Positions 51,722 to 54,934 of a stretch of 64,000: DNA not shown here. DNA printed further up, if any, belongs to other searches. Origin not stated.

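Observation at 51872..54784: Stand-alone AEP/PrimPol - SF2 helicase - HKD(PLD) nuclease fusion: candidate single-gene conflict system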

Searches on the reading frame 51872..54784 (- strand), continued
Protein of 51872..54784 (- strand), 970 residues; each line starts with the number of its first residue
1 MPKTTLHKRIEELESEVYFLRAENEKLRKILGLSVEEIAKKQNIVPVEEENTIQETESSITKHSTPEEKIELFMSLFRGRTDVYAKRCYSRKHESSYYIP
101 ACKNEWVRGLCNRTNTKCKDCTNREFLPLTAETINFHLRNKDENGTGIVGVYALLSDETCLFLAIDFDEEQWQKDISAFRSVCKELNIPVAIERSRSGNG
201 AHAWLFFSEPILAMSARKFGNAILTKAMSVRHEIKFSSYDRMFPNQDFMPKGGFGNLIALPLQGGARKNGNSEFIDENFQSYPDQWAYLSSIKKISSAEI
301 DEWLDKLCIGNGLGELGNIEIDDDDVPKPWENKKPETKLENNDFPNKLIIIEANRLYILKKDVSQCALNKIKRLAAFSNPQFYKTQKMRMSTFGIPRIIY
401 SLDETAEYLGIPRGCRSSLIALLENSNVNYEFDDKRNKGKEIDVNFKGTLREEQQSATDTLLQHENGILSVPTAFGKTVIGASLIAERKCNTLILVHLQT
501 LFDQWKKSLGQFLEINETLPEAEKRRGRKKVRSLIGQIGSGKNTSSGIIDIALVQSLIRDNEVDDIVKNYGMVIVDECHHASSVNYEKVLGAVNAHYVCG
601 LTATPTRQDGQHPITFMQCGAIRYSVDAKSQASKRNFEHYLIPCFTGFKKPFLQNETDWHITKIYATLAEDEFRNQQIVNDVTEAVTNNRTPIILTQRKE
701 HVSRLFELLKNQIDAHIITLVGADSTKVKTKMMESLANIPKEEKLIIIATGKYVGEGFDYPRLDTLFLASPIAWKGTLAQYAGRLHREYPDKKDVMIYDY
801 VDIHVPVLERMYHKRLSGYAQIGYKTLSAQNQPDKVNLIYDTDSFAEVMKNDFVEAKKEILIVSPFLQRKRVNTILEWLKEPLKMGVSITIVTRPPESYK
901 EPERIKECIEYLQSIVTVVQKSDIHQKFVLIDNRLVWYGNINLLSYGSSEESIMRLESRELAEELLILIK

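Call 16: search_solved_structures(query=window:51872-54784:-, max_evalue=0.01, show_alignments=2)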
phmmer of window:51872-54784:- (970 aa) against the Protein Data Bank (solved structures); distinct sequences matched with E-value up to 0.01: 19.
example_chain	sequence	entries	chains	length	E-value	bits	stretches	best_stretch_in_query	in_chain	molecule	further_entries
6p4f_A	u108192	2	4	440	1.7e-13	52.7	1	447-634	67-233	DNA-dependent ATPase XPBII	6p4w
5tnu_A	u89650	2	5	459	1.9e-13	52.5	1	447-634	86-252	DNA-dependent ATPase XPBII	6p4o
7nqd_A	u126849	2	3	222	1.3e-09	39.9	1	134-303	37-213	TPR_REGION domain-containing protein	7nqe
6p66_A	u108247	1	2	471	1.3e-09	39.8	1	449-634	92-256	DNA repair protein RAD25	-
2fwr_A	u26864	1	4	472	1.3e-09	39.8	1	449-634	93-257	DNA repair protein RAD25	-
7nqf_A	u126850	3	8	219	1.6e-09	39.5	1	134-302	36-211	TPR_REGION domain-containing protein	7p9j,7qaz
2fz4_A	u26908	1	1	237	4.9e-09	37.9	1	449-614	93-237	DNA repair protein RAD25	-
7clg_A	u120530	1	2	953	1.1e-06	30.1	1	551-804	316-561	Putative helicase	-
5fmf_1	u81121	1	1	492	1.8e-06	29.4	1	430-611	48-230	DNA REPAIR HELICASE RAD25, SSL2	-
6jde_B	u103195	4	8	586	3.9e-06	28.4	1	449-801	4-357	Putative DNA repair helicase RadD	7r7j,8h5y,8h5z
5sva_Z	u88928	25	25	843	4.7e-06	28.1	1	430-611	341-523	DNA repair helicase RAD25 | General transcription and DNA repair factor IIH helicase subunit XPB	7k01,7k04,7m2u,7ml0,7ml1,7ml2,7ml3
5of4_A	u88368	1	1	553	8.7e-05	23.9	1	430-612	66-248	TFIIH basal transcription factor complex helicase XPB subunit,XPB,TFIIH basal transcriptio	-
6nmi_A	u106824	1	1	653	0.00014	23.2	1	430-612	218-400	General transcription and DNA repair factor IIH helicase subunit XPB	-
2oca_A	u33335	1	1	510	0.00018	22.9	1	565-802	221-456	ATP-dependent DNA helicase uvsW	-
8bvw_0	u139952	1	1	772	0.0002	22.7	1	430-612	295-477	General transcription and DNA repair factor IIH helicase subunit XPB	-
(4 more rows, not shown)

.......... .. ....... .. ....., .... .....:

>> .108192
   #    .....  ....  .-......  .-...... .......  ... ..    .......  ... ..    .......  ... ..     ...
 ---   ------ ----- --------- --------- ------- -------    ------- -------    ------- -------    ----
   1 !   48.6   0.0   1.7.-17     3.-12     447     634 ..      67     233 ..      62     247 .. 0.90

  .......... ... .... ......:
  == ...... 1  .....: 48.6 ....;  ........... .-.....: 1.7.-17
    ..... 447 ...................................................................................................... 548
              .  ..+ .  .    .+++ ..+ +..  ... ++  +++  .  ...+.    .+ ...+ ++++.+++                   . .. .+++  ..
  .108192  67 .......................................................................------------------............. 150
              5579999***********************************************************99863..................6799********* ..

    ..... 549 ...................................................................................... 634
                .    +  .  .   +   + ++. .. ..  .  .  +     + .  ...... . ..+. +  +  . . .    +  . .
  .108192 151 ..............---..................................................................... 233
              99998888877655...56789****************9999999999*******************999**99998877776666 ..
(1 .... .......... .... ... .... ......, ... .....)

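Call 20: find_encoding_contigs(protein=window:51872-54784:-, flank=10000, max_places=4)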
Protein window:51872-54784:- (970 aa): 4 contigs read that carry it; 1 place shown.
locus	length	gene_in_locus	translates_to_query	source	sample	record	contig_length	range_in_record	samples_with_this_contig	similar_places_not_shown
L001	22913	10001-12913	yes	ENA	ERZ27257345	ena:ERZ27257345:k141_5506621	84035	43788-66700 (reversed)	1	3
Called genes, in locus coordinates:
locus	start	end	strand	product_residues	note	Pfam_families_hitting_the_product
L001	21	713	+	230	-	PF13338:AbiEi_4 (faint), PF20217:DUF6577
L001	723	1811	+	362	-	PF08843:AbiEii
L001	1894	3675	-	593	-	PF00580:UvrD-helicase, PF01443:Viral_helicase1 (faint), PF13245:AAA_19 (weak), PF13361:UvrD_C (weak), PF13538:UvrD_C_2 (faint)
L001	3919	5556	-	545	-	PF04326:SLFN_AlbA_2, PF13749:HATPase_c_4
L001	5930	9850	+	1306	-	PF13306:LRR_5, PF13855:LRR_8 (weak), PF13306:LRR_5, PF18998:Flg_new_2 (faint), PF18962:Por_Secre_tail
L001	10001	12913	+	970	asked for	PF22548:AEP-TOTE, PF00270:DEAD, PF04851:ResIII, PF13091:PLDc_2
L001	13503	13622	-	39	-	-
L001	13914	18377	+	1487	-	PF25778:DUF7948, PF06739:SBBP (weak), PF18911:PKD_4 (weak), PF13573:SprB, PF13585:CHU_C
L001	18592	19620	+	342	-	PF11751:PorP_SprF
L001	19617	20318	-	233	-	PF00230:MIP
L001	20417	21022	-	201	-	-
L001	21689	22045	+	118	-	PF02410:RsfS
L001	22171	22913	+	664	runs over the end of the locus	PF06480:FtsH_ext (weak), PF00004:AAA, PF07728:AAA_5 (weak), PF17862:AAA_lid_3, PF01434:Peptidase_M41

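Call 22: find_related_loci(query=window:51872-54784:-, collection=genome_contigs, flank=10000)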
Query window:51872-54784:- (970 aa) in genome_contigs; peptide patterns used: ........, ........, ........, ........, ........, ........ (x = any residue, [..] = any of these).
59 stretches matched a pattern; 22 encode a relative of the query (tblastn E <= 1e-3); 22 distinct loci.
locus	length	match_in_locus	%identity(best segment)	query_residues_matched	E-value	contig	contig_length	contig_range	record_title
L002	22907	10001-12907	78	1-970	0e+0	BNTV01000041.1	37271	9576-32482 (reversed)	Bacteroidia bacterium MS502-39 DNA, sequence041, whole genome shotgun sequence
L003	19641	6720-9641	76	1-970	0e+0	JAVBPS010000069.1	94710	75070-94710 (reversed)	MAG: Rikenellaceae bacterium isolate EPI_MAG_00145 c_000007090110, whole genome shotgun sequence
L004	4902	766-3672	76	1-970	0e+0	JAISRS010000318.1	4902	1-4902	MAG: Prevotellaceae bacterium isolate Kf353_bin76 k119_4533764, whole genome shotgun sequence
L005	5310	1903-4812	76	6-970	0e+0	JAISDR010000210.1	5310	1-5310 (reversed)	MAG: Prevotellaceae bacterium isolate Gx485_bin141 k119_302865, whole genome shotgun sequence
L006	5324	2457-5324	74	1-955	0e+0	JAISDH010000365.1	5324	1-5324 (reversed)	MAG: Bacteroidales bacterium isolate Gx485_bin121 k119_5673922, whole genome shotgun sequence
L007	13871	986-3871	71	1-965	0e+0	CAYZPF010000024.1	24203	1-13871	MAG TPA_asm: uncultured Muribaculaceae bacterium isolate binchicken_co173_43 genome assembly, contig: NODE_7083_length_2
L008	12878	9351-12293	70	1-970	0e+0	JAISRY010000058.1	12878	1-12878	MAG: Tannerellaceae bacterium isolate Kf353_bin89 k119_5695177, whole genome shotgun sequence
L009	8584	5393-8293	76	1-967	0e+0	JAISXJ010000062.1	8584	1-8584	MAG: Prevotellaceae bacterium isolate Nc350_bin171 k119_2403404, whole genome shotgun sequence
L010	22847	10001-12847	68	6-965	0e+0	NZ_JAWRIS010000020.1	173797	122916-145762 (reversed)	MAG: Proteiniphilum sp. isolate RFS6 c_000000040924, whole genome shotgun sequence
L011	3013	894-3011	78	1-709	0e+0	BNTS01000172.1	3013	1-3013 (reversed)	Bacteroidia bacterium MS495-74 DNA, sequence172, whole genome shotgun sequence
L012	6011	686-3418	56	56-966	0e+0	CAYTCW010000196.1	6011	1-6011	MAG TPA_asm: uncultured bacterium isolate SRP192927_co10_55 genome assembly, contig: NODE_12709_length_6011_cov_8.528375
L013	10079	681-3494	52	20-966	0e+0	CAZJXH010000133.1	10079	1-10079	MAG TPA_asm: uncultured Oscillospiraceae bacterium isolate SRP302447_co2_281 genome assembly, contig: NODE_18738_length_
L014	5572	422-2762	77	1-970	0e+0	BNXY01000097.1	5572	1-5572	Bacteroidia bacterium PG1894_26 DNA, sequence097, whole genome shotgun sequence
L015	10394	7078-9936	70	1-955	0e+0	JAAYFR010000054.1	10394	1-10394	MAG: Bacteroidales bacterium isolate AS07pgkLD_98 22029_AS07, whole genome shotgun sequence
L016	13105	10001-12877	69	1-959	0e+0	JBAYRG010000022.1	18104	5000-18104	MAG: Proteiniphilum sp. isolate SO_2016_LW2_37 scaffold05870_LW138R_2016, whole genome shotgun sequence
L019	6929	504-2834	41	20-832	0e+0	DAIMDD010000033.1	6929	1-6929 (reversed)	MAG TPA_asm: Burkholderiaceae bacterium isolate CTOTU22490 NODE_2492_length_6929_cov_8.800553, whole genome shotgun sequ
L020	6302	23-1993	44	144-825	0e+0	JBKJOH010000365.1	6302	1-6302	MAG: Polaromonas sp. isolate ant_bin.403 k117_975470, whole genome shotgun sequence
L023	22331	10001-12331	47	2-825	0e+0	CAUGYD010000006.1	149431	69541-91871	MAG TPA_asm: uncultured Eubacteriales bacterium isolate SRR16279986_bin.37_MetaWRAP_v1.3_MAG genome assembly, contig: ER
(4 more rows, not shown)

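Call 23: find_encoding_contigs(protein=P0061, flank=10000, max_places=2)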
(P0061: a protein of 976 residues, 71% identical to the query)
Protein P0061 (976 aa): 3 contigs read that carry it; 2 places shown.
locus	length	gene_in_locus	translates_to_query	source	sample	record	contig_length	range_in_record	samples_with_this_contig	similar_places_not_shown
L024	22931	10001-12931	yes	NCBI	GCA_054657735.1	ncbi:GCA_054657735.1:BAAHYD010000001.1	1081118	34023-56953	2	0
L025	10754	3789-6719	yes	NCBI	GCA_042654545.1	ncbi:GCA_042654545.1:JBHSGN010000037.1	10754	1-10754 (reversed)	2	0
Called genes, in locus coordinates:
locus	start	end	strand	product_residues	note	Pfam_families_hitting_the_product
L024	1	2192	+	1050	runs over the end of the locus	PF26696:PTL_trimer, PF13927:Ig_3 (faint), PF19081:Ig_7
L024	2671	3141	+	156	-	-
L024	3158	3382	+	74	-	-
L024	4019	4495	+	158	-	PF00589:Phage_integrase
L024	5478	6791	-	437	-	PF13102:Phage_int_SAM_5, PF00589:Phage_integrase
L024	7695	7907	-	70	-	PF12992:DUF3876 (weak)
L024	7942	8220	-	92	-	PF12728:HTH_17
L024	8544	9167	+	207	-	-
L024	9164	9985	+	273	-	PF08843:AbiEii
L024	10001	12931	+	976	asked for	PF22548:AEP-TOTE, PF00270:DEAD, PF04851:ResIII, PF13091:PLDc_2 (weak)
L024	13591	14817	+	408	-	PF17293:Arm-DNA-bind_5, PF13102:Phage_int_SAM_5, PF00589:Phage_integrase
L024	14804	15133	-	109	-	PF12728:HTH_17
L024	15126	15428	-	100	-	PF12728:HTH_17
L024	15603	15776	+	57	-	-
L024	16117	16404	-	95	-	PF00480:ROK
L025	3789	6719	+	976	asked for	PF22548:AEP-TOTE, PF00270:DEAD, PF04851:ResIII, PF13091:PLDc_2 (weak)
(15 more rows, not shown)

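Call 24: find_encoding_contigs(protein=P0057, flank=10000, max_places=2)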
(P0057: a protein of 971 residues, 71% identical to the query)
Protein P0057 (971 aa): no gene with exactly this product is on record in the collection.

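Call 25: find_encoding_contigs(protein=P0111, flank=10000, max_places=3)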
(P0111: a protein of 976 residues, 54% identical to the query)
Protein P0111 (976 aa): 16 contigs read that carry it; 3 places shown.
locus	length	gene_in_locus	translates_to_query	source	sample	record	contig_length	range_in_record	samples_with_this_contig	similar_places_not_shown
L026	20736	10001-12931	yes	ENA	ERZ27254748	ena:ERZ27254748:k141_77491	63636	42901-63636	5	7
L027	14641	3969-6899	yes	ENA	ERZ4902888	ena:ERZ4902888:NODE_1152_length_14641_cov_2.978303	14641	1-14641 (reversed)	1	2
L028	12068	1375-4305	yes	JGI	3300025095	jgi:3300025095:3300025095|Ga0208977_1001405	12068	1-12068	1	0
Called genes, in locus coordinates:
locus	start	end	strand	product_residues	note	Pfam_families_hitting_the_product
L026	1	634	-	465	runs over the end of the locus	PF02878:PGM_PMM_I, PF02879:PGM_PMM_II, PF02880:PGM_PMM_III, PF00408:PGM_PMM_IV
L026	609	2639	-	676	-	PF00912:Transgly, PF00905:Transpeptidase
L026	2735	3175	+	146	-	PF01220:DHquinase_II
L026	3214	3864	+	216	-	PF00557:Peptidase_M24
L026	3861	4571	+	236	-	PF01128:IspD, PF12804:NTP_transf_3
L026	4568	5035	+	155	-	PF02681:DUF212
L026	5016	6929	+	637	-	PF13292:DXP_synthase_N, PF00456:Transketolase_N (faint), PF02779:Transket_pyr, PF02780:Transketolase_C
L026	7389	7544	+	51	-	-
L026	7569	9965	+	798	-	PF00176:SNF2-rel_dom, PF04851:ResIII, PF00271:Helicase_C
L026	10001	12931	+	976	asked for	PF22548:AEP-TOTE, PF00270:DEAD, PF04851:ResIII, PF00271:Helicase_C (weak), PF13091:PLDc_2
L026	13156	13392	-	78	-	PF10387:DUF2442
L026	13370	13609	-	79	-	PF13711:DUF4160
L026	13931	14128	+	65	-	-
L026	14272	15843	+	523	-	PF01268:FTHFS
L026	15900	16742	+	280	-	PF02498:Bro-N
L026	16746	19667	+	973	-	PF04313:HSDR_N (faint), PF01170:UPF0020 (faint), PF02384:N6_Mtase, PF20473:MmeI_Mtase, PF07669:Eco57I, PF12950:TaqI_C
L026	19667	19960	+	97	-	-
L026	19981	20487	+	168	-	-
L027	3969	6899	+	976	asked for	PF22548:AEP-TOTE, PF00270:DEAD, PF04851:ResIII, PF00271:Helicase_C (weak), PF13091:PLDc_2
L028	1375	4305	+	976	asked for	PF22548:AEP-TOTE, PF00270:DEAD, PF04851:ResIII, PF00271:Helicase_C (weak), PF13091:PLDc_2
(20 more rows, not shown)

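Call 26: find_encoding_contigs(protein=P0118, flank=10000, max_places=2)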
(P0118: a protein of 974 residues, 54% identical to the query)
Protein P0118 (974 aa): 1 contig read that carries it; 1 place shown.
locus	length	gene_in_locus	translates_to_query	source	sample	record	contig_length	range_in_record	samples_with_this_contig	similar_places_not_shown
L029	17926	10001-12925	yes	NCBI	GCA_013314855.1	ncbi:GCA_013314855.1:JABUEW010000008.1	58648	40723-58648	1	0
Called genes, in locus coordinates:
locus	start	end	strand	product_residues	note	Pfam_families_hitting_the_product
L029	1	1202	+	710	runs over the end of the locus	PF03717:PBP_dimer, PF00905:Transpeptidase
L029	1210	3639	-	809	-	PF00912:Transgly, PF00905:Transpeptidase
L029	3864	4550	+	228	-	PF09560:Spore_YunB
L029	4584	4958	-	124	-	PF04519:Bactofilin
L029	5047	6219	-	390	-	PF01551:Peptidase_M23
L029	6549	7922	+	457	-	PF01938:TRAM, PF05958:tRNA_U5-meth_tr, PF03602:Cons_hypoth95 (weak), PF05175:MTS (weak), PF06325:PrmA (faint), PF09445:Methyltransf_15, PF13649:Methyltransf_25, PF13847:Methyltransf_31, +1 more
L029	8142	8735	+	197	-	PF13338:AbiEi_4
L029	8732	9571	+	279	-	PF08843:AbiEii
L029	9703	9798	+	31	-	-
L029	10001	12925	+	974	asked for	PF22548:AEP-TOTE, PF00270:DEAD, PF04851:ResIII, PF00271:Helicase_C (weak), PF13091:PLDc_2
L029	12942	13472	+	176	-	-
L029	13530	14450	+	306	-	PF13186:SPASM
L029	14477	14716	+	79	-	-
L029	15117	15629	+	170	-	-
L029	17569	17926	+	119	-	?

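Call 40: search_protein_families(library=pfam, proteins=[L007:115-981:+, L008:7892-8398:+, L008:8395-9354:+, L015:5426-6019:+, L015:6016-7059:+, L010:9562-9993:+, L010:9037-9351:+, L023:7981-9075:+, L023:7695-7988:+, L023:12406-12696:+], max_evalue=0.01)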
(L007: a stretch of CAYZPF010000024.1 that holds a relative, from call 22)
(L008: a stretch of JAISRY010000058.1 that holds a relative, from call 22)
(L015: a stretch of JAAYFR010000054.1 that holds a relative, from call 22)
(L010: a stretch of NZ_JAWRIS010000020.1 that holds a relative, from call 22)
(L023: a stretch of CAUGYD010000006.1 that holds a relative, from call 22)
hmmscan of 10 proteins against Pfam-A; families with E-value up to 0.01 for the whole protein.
L007:115-981:+ (288 aa): 1 family
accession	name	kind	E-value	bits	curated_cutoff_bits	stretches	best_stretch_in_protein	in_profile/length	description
PF08843.17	AbiEii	-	1.9e-47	162.6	22.5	1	35-269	1-236/238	Nucleotidyl transferase AbiEii toxin, Type IV TA system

L008:7892-8398:+ (168 aa): 0 families

L008:8395-9354:+ (319 aa): 1 family
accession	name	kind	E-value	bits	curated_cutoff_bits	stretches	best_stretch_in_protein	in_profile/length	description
PF12849.12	PBP_like_2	-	5e-24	85.9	27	1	92-301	42-263/267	PBP superfamily domain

L015:5426-6019:+ (197 aa): 2 families
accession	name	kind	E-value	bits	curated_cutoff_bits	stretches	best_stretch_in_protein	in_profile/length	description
PF19570.5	DUF6088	-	3.3e-54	183.7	25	1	9-177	2-171/172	Family of unknown function (DUF6088)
PF17194.10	AbiEi_3_N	-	0.0027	18.1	26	1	29-106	22-93/93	Transcriptional regulator, AbiEi antitoxin N-terminal domain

L015:6016-7059:+ (347 aa): 1 family
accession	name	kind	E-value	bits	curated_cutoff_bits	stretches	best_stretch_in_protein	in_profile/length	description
PF08843.17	AbiEii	-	1.2e-30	107.6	22.5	1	45-325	3-237/238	Nucleotidyl transferase AbiEii toxin, Type IV TA system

L010:9562-9993:+ (143 aa): 1 family
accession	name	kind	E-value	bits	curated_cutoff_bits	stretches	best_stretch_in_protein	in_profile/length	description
PF03682.18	UPF0158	-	3.9e-05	24.1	21.1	1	51-140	48-139/157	Uncharacterised protein family (UPF0158)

L010:9037-9351:+ (104 aa): 1 family
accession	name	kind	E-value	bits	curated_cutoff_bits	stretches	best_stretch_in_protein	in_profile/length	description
PF08020.16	DUF1706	-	5.9e-26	91.8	24.2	1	1-99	1-100/166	Protein of unknown function (DUF1706)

L023:7981-9075:+ (364 aa): 2 families
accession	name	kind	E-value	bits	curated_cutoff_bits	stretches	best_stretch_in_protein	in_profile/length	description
PF07804.18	HipA_C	-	6e-43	147.4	30.5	1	158-359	2-206/213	HipA-like C-terminal domain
PF13657.11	Couple_hipA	-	5.4e-15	56.1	22.5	1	8-115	1-98/99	HipA N-terminal domain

L023:7695-7988:+ (97 aa): 6 families
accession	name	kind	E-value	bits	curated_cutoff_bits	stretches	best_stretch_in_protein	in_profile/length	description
PF01381.28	HTH_3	-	2.1e-10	40.9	23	1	28-75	2-50/55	Helix-turn-helix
PF13443.12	HTH_26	-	5.9e-07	30.1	22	1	27-75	2-52/63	Cro/C1-type HTH DNA-binding domain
PF13560.12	HTH_31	-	8e-07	29.7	27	1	23-74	2-55/64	Helix-turn-helix domain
PF13744.12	HTH_37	-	0.00054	20.2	27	1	22-75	18-73/80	Helix-turn-helix domain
PF04545.22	Sigma70_r4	-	0.008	16.1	24.1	0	26-59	16-44/50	Sigma-70, region 4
PF13384.12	HTH_23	-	0.0095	16.2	24.6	0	32-54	15-36/50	Homeodomain-like domain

L023:12406-12696:+ (96 aa): 0 families
